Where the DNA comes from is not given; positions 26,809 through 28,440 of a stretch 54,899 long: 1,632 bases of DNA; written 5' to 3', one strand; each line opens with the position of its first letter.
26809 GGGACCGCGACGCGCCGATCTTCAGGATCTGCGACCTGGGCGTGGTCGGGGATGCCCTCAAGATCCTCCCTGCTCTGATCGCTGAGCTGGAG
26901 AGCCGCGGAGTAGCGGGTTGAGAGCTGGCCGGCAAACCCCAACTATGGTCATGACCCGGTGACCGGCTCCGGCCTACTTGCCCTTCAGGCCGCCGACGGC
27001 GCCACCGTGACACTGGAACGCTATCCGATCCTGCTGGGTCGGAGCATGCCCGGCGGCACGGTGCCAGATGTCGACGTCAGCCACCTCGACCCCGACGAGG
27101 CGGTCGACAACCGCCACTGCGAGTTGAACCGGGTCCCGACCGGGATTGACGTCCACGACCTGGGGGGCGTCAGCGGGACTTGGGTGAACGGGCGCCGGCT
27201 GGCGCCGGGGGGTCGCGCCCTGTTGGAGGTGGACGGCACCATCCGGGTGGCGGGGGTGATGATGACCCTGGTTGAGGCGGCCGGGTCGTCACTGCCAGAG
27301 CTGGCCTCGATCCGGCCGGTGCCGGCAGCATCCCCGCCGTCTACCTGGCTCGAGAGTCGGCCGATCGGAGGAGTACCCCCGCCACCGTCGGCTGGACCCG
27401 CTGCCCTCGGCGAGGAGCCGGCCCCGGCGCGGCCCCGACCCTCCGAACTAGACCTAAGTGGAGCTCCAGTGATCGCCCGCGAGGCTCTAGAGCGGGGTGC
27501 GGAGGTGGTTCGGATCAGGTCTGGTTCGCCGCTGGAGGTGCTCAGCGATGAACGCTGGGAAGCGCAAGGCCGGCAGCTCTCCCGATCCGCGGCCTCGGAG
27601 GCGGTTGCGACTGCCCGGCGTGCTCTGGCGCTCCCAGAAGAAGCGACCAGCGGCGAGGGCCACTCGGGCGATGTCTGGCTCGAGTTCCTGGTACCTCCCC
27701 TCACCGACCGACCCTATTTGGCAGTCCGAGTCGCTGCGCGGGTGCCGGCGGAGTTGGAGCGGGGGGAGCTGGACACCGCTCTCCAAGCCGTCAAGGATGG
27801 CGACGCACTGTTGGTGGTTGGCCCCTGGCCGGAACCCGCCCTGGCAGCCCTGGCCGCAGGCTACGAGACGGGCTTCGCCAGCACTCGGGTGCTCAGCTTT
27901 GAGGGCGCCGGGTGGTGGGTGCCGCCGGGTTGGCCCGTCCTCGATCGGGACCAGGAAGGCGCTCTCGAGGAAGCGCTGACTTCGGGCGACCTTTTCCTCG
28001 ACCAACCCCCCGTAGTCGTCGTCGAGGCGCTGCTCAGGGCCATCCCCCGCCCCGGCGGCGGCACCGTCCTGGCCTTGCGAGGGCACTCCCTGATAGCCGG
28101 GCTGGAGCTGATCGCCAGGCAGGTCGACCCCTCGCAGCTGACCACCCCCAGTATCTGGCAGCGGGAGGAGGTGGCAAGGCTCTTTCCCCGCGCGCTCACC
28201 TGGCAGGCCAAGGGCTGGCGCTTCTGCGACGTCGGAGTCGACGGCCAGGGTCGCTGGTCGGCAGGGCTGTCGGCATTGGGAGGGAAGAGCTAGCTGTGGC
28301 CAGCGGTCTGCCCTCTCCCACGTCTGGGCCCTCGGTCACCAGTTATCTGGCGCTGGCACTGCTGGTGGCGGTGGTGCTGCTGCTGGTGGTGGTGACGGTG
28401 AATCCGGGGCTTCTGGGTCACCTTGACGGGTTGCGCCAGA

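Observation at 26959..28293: FHA domain fused to a PilT/GspE-like ATPase core in which every catalytic motif is substituted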

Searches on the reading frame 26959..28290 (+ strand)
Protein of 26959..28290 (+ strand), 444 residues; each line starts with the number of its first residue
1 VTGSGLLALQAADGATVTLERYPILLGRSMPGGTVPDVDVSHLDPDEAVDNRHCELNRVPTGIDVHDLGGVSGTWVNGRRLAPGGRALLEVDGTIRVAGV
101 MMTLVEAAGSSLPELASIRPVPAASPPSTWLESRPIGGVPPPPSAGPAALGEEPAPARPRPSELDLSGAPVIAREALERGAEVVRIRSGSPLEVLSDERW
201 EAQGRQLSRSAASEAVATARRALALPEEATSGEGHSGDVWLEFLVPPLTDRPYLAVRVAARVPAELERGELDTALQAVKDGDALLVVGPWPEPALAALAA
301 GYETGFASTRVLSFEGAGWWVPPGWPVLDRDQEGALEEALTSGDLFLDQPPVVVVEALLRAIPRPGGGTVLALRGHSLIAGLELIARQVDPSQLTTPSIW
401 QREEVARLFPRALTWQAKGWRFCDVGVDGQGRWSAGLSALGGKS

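Call 3: search_protein_families(library=pfam, proteins=[window:26959-28290:+], max_evalue=10)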
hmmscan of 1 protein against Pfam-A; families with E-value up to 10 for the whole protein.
window:26959-28290:+ (444 aa): 2 families
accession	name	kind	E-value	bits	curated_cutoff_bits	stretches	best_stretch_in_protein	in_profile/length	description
PF00498.31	FHA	-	3e-07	31.2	20.7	1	25-96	2-65/67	FHA domain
PF16697.10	Yop-YscD_cpl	-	0.00016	22.3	33.2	1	46-106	33-92/94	Inner membrane component of T3SS, cytoplasmic domain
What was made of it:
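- On FHA domain (PF00498): 31.2 bits against 20.7 (call 3).
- Closest known: Phospho-independent FHA-like scaffolds of secretion machines. Different: Scores are below the family cutoff (22.3 against 33.2 bits; call 3).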

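Call 4: search_protein_families(library=ncbifam, proteins=[window:26959-28290:+], max_evalue=10)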
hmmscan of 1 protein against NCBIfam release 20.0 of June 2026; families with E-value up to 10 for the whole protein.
window:26959-28290:+ (444 aa): 4 families
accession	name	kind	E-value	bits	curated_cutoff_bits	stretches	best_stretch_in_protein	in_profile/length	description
NF041660.2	oxygluDhInhib_OdhI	equivalog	0.00082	19.2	200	1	30-80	58-106/130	oxoglutarate dehydrogenase inhibitor Odhl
NF033760.1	gliding_GltG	equivalog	0.004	15.7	650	1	46-119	40-111/650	adventurous gliding motility protein GltG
NF049868.1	FhaB_Rv0019c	equivalog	0.011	15.8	125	1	13-97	77-151/158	FHA domain-containing protein FhaB/FipA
NF041513.1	formate_DH_Act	exception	0.12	10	1400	1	354-383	454-482/1067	formate dehydrogenase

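Call 5: search_solved_structures(query=window:26959-28290:+, max_evalue=10, show_alignments=3)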
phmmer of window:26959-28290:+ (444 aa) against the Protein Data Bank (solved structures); distinct sequences matched with E-value up to 10: 6.
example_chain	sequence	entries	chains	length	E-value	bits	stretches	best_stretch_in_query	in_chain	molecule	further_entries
6cah_A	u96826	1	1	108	0.15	14.1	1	42-97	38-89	ABC transporter ATP-binding/permease protein Rv1747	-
6hc0_B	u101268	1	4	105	0.34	13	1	21-107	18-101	GGDEF domain protein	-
6hc1_A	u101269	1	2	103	0.39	12.8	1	21-106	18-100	GGDEF domain protein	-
6i2q_B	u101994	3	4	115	0.78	11.8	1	29-79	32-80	Glycogen accumulation regulator GarA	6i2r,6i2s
2kkl_A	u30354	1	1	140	0.79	11.8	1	31-79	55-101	Uncharacterized protein Mb1858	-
6hbz_A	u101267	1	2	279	1.9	10.5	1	22-108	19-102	GGDEF domain protein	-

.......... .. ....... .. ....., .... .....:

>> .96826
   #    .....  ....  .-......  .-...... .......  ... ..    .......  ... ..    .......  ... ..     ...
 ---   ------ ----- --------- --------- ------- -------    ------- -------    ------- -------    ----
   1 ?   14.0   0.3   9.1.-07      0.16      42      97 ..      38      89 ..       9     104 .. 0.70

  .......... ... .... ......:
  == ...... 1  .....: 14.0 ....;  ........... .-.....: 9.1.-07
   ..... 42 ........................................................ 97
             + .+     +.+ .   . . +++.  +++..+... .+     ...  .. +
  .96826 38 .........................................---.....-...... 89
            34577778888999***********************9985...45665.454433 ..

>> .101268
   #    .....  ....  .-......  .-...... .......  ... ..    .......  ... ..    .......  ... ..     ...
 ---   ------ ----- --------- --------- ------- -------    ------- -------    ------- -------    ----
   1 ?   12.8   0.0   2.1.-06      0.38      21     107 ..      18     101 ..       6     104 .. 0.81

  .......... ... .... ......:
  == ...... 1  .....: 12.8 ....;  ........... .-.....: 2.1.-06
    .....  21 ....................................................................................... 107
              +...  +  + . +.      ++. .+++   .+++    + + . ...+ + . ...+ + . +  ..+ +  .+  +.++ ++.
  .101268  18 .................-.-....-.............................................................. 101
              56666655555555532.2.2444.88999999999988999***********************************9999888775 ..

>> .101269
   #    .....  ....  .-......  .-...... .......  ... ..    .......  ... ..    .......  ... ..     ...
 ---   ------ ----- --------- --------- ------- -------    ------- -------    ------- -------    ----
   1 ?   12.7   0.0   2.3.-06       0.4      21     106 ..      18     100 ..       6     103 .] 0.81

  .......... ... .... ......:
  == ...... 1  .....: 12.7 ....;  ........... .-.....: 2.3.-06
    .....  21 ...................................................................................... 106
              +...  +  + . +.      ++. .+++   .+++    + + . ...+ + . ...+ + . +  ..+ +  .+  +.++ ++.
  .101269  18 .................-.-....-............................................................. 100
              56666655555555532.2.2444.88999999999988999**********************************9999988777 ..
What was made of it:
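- Tried and rejected: It was wrong and was corrected to D50 using the alignments of call 5.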

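Call 6: find_homologous_proteins(query=window:26959-28290:+, max_evalue=0.001)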
Query window:26959-28290:+ (444 aa): 70 proteins with E <= 0.001 among 8000 candidates.
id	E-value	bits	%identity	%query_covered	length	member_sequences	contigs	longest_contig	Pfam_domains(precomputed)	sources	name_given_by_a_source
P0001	2.6e-281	951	99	100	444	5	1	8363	PF00498.32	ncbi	ncbi:MAG: FHA domain-containing protein [Candidatus Dormiibacterota bacterium]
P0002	1.7e-236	804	85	98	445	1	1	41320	PF00498.32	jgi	jgi:hypothetical protein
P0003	5.9e-236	802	84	100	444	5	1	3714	PF00498.32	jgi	jgi:hypothetical protein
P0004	2.3e-234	797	85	99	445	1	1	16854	PF00498.32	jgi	jgi:hypothetical protein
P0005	5.0e-233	792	82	99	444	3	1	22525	PF00498.32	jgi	jgi:hypothetical protein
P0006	3.1e-228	776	80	100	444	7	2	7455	PF00498.32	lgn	-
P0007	5.0e-227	772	81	100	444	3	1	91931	PF00498.32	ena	-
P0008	7.4e-224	762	80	99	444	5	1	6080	PF00498.32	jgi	jgi:predicted component of type VI protein secretion system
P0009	1.5e-222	758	80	99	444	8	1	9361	PF00498.32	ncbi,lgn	ncbi:MAG: FHA domain-containing protein [Candidatus Dormiibacterota bacterium]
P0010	1.9e-221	754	78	100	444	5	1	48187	PF00498.32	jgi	jgi:predicted component of type VI protein secretion system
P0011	7.7e-217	739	79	99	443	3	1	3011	PF00498.32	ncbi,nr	ncbi:MAG TPA: FHA domain-containing protein [Candidatus Saccharimonadales bacterium]|nr:FHA domain-c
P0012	3.7e-183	628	69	98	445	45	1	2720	PF00498.32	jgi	-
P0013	3.9e-179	614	68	98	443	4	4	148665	-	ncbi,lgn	ncbi:MAG: FHA domain-containing protein [Candidatus Dormiibacterota bacterium]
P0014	1.0e-175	603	67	98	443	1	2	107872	-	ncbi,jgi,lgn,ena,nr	ncbi:MAG TPA: FHA domain-containing protein [Candidatus Dormibacteraeota bacterium]|nr:FHA domain-co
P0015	2.0e-175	602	66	98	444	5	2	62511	-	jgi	jgi:hypothetical protein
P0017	1.1e-173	596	66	98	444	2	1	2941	PF00498.32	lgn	-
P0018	6.3e-171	587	67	98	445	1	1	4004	PF00498.32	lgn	-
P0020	1.3e-169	583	65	98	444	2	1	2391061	-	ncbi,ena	-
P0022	2.9e-160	552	62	95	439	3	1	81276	PF00498.32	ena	-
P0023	9.3e-160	551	63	98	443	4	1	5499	PF00498.32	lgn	-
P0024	4.0e-159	548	64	98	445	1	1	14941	PF00498.32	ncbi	ncbi:MAG TPA: FHA domain-containing protein [Candidatus Dormibacteraeota bacterium]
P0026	2.8e-156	539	62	98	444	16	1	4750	PF00498.32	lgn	-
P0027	5.6e-155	535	62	98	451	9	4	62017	PF00498.32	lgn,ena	-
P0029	7.3e-155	534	60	98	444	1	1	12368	PF00498.32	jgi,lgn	jgi:pSer/pThr/pTyr-binding forkhead associated (FHA) protein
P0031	1.1e-143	498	58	98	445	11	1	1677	PF00498.32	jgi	jgi:hypothetical protein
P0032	4.0e-143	496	59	98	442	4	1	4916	PF00498.32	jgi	jgi:hypothetical protein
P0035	1.7e-119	418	54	97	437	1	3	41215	PF00498.32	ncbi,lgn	ncbi:MAG: FHA domain-containing protein [Candidatus Dormibacteria bacterium]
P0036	1.5e-116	408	52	96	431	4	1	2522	PF00498.32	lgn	-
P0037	2.3e-107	378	49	98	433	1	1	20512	PF00498.32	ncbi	-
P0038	4.2e-104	367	50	98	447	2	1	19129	PF00498.32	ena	-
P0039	8.4e-104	366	50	98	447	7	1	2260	PF00498.32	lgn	-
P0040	7.3e-103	363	50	98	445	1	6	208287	PF00498.32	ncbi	ncbi:MAG: FHA domain-containing protein [Candidatus Dormibacteria bacterium]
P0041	9.9e-102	359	52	94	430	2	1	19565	PF00498.32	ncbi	-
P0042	3.1e-101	358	49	98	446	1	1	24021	PF00498.32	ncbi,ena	-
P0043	3.4e-101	358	50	97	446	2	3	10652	PF00498.32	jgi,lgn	-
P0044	1.2e-97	346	49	98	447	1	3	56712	PF00498.32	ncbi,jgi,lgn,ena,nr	ncbi:MAG TPA: FHA domain-containing protein [Candidatus Nanopelagicaceae bacterium]|nr:FHA domain-co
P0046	2.4e-87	312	44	99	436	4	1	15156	PF00498.32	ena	-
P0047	3.4e-85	305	44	97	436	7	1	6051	PF00498.32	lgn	-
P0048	1.9e-83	299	47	94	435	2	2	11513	PF00498.32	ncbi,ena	-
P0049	4.7e-77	278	46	82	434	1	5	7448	PF00498.32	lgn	-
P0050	1.3e-75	273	43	97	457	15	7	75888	PF00498.32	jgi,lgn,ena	jgi:hypothetical protein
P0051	1.4e-74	270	42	96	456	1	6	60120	PF00498.32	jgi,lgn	jgi:hypothetical protein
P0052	2.9e-74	269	45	83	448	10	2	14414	PF00498.32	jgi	-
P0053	3.6e-74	268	45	84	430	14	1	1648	PF00498.32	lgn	-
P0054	8.1e-74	267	41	98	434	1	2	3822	PF00498.32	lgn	-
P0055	1.4e-73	267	41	97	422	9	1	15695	PF00498.32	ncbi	-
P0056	2.6e-73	266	41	96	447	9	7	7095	PF00498.32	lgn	-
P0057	2.8e-73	265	43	86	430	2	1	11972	PF00498.32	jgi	jgi:hypothetical protein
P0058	2.7e-72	262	44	84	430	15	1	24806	PF00498.32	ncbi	-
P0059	6.7e-71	258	42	84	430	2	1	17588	PF00498.32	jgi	jgi:hypothetical protein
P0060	8.1e-71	257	45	84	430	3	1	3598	PF00498.32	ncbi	-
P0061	8.3e-71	257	44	84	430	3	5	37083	PF00498.32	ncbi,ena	-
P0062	9.6e-71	257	43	94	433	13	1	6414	PF00498.32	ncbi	-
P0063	1.3e-70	257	41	100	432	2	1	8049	PF00498.32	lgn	-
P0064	4.0e-70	255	43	84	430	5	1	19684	PF00498.32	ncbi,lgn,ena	-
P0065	6.7e-69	251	45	84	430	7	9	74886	PF00498.32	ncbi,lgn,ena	-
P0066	4.6e-68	248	43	93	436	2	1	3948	PF00498.32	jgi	jgi:hypothetical protein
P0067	5.7e-68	248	72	24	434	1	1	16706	PF00498.32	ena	-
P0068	3.0e-58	216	59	46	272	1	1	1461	PF00498.32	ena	-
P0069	1.6e-54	204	38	97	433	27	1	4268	PF00498.32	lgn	-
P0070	2.1e-51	193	51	45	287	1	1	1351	PF00498.32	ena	-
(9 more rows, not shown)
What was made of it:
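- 26959..28293 (+): FHA-X coding sequence (444 aa, GTG start, TAG stop). 70 orthologs at 38-99% identity over full length (call 6).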

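Call 10: search_solved_structures(query=A1, max_evalue=10, show_alignments=0)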
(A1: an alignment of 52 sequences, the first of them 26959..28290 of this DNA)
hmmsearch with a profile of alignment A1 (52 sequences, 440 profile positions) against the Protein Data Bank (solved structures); distinct sequences matched with E-value up to 10: 23.
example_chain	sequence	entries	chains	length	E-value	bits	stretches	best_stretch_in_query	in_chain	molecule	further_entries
6cah_A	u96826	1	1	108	0.0046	18.9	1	51-103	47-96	ABC transporter ATP-binding/permease protein Rv1747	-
2kfu_A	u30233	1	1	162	0.019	16.8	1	30-109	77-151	Rv1827 pThr 22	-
6i2p_D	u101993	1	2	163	0.02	16.8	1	30-109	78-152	Glycogen accumulation regulator GarA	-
6i2q_B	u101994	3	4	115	0.026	16.4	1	30-109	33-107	Glycogen accumulation regulator GarA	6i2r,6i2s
7rj3_A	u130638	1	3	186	0.027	16.3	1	30-109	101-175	Glycogen accumulation regulator GarA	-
2kkl_A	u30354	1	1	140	0.035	16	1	30-103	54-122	Uncharacterized protein Mb1858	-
8p5r_G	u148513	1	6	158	0.051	15.4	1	30-109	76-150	Glycogen accumulation regulator GarA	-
2kb3_A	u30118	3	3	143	0.076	14.9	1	44-77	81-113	Oxoglutarate dehydrogenase inhibitor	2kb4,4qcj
8p5x_G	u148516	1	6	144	0.078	14.8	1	44-77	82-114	Oxoglutarate dehydrogenase inhibitor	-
4jon_A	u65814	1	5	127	0.1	14.4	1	47-98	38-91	Centrosomal protein of 170 kDa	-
6hc0_B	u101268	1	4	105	0.13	14.1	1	50-106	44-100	GGDEF domain protein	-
7aih_Aa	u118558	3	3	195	0.14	14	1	133-216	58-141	mL42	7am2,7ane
6hc1_A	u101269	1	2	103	0.15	13.9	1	50-106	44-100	GGDEF domain protein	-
6hbz_A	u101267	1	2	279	0.2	13.5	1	51-115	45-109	GGDEF domain protein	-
1g6g_A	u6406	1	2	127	0.69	11.7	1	42-98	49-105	PROTEIN KINASE RAD53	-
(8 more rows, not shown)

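Call 15: find_encoding_contigs(protein=P0020, flank=8000, max_places=2)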
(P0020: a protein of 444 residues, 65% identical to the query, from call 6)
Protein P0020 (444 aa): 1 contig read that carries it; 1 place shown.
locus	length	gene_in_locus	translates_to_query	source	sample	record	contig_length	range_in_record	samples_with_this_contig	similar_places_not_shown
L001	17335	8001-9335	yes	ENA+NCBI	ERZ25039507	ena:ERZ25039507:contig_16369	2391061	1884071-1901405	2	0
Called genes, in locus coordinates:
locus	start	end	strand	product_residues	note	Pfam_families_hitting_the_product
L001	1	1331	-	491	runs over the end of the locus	PF13493:DUF4118, PF13492:GAF_3 (faint), PF00512:HisKA, PF13581:HATPase_c_2 (faint), PF02518:HATPase_c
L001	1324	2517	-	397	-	PF02702:KdpD, PF00582:Usp (weak)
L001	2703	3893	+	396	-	PF13518:HTH_28 (faint), PF13551:HTH_29 (weak), PF13565:HTH_32, PF00665:rve, PF13683:rve_3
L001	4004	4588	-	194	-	PF01966:HD (weak)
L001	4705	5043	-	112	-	-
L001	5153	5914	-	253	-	PF13489:Methyltransf_23, PF08241:Methyltransf_11, PF08242:Methyltransf_12, PF13649:Methyltransf_25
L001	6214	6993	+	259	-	PF01012:ETF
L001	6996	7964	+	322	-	PF01012:ETF, PF00766:ETF_alpha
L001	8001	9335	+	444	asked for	-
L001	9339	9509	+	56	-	-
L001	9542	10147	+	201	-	PF01844:HNH, PF13395:HNH_4 (weak), PF14279:HNH_5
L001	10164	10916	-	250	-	PF22740:PapZ_C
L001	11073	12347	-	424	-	-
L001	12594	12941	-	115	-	PF13248:Zn_ribbon_3 (weak)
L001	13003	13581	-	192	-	PF11611:DUF4352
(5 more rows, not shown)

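Call 17: find_encoding_contigs(protein=P0065, flank=8000, max_places=2)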
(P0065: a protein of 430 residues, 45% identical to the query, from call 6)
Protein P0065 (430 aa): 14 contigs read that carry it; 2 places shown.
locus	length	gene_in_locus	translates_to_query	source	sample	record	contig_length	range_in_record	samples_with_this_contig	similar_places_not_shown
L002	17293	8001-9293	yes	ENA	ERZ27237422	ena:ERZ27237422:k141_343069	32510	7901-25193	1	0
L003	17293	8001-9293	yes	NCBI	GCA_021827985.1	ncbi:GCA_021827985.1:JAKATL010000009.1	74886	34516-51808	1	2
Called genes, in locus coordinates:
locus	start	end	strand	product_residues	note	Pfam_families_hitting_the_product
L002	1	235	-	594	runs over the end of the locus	PF01807:Zn_ribbon_DnaG, PF08275:DNAG_N, PF13662:Toprim_4, PF01751:Toprim, PF13155:Toprim_2, PF13362:Toprim_3, PF10410:DnaB_bind (weak)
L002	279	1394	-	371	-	-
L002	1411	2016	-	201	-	-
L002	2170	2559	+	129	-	PF01451:LMWPc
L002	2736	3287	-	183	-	PF01966:HD (weak)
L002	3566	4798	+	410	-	PF04389:Peptidase_M28, PF01546:Peptidase_M20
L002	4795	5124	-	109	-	-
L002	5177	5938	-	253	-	PF13489:Methyltransf_23 (weak), PF08241:Methyltransf_11, PF08242:Methyltransf_12, PF13649:Methyltransf_25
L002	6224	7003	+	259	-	PF01012:ETF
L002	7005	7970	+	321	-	PF01012:ETF, PF00766:ETF_alpha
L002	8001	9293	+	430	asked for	PF00498:FHA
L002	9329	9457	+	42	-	-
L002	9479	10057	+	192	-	PF01844:HNH, PF13395:HNH_4 (weak), PF14279:HNH_5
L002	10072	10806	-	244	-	PF22740:PapZ_C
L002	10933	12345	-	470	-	-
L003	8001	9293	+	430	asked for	PF00498:FHA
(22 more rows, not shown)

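Call 18: find_encoding_contigs(protein=P0050, flank=8000, max_places=2)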
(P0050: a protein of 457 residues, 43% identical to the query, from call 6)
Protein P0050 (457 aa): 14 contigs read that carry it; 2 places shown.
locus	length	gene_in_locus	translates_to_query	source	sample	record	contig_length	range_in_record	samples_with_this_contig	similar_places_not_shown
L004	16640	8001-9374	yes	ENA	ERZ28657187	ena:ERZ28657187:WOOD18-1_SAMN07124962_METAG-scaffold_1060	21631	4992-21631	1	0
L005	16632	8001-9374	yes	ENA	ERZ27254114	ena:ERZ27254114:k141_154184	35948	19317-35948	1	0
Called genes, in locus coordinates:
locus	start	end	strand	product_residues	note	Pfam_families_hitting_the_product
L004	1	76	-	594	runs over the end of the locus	PF01807:Zn_ribbon_DnaG, PF08275:DNAG_N, PF01751:Toprim, PF13155:Toprim_2, PF13362:Toprim_3, PF13662:Toprim_4, PF10410:DnaB_bind (faint)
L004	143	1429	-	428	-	-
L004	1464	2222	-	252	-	-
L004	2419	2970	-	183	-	PF01966:HD (weak)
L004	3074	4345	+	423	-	PF04389:Peptidase_M28 (faint), PF01546:Peptidase_M20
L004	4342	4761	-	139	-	-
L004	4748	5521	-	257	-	PF13489:Methyltransf_23, PF08241:Methyltransf_11, PF08242:Methyltransf_12, PF13649:Methyltransf_25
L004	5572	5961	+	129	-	PF00583:Acetyltransf_1, PF13673:Acetyltransf_10 (weak), PF13508:Acetyltransf_7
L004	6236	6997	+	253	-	PF01012:ETF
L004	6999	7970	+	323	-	PF01012:ETF, PF00766:ETF_alpha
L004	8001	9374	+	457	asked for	PF00498:FHA (weak)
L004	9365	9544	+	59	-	-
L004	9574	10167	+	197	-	PF01844:HNH, PF13395:HNH_4 (weak), PF14279:HNH_5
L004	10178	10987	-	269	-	PF22740:PapZ_C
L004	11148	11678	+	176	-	-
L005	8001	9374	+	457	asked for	PF00498:FHA (weak)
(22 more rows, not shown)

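Call 20: predict_structure(alignment_id=A1)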
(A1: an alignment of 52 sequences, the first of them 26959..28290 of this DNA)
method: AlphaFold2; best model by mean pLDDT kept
length: 444 residues; sequences in the alignment: 52
mean_pLDDT: 83.7   pTM: 0.61
mean pLDDT of the five models: 83.7, 83.6, 83.2, 82.6, 81.9
residues with pLDDT >= 90: 294; 70-90: 74; 50-70: 18; < 50: 58
segments of 3 or more residues with pLDDT < 50: 1-3, 109-157, 439-444
pLDDT, mean of each block of 10 residues (from residue 1): 73 90 94 90 89 94 93 93 95 95 81 32 32 36 39 41 83 92 96 94 93 95 93 94 95 95 91 93 95 94 73 82 89 90 93 94 92 93 92 80 96 90 93 75 34
secondary structure, 60 per line:
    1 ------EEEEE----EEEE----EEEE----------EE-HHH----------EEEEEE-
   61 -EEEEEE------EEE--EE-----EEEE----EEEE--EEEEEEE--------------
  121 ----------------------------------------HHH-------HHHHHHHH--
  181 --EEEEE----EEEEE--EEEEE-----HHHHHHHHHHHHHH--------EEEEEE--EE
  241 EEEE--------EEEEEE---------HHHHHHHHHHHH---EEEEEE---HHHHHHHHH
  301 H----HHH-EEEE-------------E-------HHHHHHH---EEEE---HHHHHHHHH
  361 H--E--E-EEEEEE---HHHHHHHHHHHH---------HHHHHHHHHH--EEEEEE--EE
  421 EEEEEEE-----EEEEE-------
elements in order: E7-11 E16-19 E24-27 E54-59 E62-67 E74-76 E86-89 E94-97 E100-106 H171-178 E183-187 E192-196 E199-203 H209-222 E231-236 E239-244 E253-258 H268-279 E283-288 H292-301 E310-313 H335-341 E345-348 H352-361 E369-374 H378-389 H399-408 E411-416 E419-427 E433-437
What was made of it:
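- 27283..27435 (+): Disordered Pro-rich linker (residues 109-159) containing invariant W130 and the motif VPPPPSA (139-145). pLDDT below 50 (call 20).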
